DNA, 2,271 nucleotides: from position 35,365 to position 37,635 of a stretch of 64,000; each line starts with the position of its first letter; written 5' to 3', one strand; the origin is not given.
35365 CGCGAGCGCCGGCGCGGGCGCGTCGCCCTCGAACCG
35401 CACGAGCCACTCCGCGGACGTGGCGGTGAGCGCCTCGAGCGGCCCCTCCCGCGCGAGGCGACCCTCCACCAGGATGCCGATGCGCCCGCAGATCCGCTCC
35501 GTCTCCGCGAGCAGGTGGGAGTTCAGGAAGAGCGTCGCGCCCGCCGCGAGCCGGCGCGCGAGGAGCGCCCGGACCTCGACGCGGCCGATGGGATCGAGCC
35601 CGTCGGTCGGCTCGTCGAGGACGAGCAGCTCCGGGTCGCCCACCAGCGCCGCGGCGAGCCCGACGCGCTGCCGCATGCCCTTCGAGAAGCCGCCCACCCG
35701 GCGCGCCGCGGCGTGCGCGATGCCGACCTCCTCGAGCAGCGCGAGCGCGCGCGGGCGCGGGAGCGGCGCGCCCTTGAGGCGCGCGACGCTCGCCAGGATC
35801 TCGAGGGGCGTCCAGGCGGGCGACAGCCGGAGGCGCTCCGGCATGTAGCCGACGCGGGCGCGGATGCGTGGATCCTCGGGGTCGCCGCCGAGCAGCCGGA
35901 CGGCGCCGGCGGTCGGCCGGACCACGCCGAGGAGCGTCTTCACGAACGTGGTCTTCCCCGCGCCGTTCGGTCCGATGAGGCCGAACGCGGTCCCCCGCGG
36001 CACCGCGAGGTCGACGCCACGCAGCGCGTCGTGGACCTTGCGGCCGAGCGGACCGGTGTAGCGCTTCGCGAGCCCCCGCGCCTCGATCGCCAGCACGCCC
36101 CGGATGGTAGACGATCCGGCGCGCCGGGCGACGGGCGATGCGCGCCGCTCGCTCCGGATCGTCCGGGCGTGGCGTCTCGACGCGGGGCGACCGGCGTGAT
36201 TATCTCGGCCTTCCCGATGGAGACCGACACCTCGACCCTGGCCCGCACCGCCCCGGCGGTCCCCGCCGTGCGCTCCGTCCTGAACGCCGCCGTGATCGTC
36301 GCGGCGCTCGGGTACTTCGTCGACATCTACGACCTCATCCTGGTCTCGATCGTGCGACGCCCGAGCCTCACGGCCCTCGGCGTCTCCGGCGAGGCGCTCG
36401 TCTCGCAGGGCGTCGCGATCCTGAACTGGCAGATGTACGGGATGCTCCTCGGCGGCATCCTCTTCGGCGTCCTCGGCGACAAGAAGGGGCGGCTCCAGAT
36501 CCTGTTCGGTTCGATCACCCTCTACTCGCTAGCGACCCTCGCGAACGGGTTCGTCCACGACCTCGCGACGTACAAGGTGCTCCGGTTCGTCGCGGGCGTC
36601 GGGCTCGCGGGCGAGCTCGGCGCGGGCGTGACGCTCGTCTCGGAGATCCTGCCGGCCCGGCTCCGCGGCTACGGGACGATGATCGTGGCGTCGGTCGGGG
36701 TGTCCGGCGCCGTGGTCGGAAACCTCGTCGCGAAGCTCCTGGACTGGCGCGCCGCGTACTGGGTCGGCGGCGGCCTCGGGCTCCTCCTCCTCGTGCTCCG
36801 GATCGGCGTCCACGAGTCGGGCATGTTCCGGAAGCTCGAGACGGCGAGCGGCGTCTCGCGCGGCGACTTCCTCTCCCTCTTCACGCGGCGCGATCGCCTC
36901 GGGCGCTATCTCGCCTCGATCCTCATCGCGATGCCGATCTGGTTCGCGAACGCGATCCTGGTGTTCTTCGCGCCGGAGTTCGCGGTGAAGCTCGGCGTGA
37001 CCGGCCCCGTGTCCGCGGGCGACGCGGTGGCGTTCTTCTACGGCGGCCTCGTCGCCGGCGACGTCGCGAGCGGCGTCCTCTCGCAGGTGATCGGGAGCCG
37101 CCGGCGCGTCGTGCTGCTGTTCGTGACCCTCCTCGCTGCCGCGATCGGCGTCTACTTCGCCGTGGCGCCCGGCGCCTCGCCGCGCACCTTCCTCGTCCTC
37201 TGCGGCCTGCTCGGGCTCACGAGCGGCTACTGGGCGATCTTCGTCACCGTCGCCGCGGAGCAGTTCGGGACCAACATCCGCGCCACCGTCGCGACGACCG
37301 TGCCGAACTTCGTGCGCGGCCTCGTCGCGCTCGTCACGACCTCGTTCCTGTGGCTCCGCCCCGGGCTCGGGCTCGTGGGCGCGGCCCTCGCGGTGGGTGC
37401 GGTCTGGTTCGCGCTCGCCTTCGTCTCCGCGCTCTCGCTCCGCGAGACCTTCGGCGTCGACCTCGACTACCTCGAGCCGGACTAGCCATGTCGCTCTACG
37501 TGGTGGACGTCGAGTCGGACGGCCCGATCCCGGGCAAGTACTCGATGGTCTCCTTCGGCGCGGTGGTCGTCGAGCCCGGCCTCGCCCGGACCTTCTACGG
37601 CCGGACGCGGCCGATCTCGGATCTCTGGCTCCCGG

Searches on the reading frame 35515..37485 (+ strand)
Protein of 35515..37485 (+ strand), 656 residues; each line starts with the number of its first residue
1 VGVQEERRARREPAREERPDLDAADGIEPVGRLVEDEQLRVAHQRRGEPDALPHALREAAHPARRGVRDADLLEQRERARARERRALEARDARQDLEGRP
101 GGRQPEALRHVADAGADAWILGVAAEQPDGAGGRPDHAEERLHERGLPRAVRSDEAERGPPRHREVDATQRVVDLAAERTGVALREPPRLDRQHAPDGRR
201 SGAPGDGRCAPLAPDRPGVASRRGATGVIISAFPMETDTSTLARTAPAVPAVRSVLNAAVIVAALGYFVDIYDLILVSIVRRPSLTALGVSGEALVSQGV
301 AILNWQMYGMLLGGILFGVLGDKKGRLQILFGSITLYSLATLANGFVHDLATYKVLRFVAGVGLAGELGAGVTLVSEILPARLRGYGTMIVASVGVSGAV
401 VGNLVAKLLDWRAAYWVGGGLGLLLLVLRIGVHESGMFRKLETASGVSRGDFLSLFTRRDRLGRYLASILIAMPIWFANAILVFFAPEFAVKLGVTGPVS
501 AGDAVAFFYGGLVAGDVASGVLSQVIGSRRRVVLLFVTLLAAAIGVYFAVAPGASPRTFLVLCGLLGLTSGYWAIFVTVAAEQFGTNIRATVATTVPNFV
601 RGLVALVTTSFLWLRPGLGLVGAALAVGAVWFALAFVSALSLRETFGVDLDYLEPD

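Call 79: search_protein_families(library=pfam, proteins=[window:35515-37485:+], max_evalue=0.00001)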
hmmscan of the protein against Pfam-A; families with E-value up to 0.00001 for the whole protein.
window:35515-37485:+ (656 aa): 2 families
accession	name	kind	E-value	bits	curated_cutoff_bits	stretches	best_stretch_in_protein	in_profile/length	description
PF07690.21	MFS_1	-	5.3e-22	78.6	33.4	1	302-605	37-343/347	Major Facilitator Superfamily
PF00083.30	Sugar_tr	-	1.2e-07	31.5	22.3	1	260-437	2-196/452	Sugar (and other) transporter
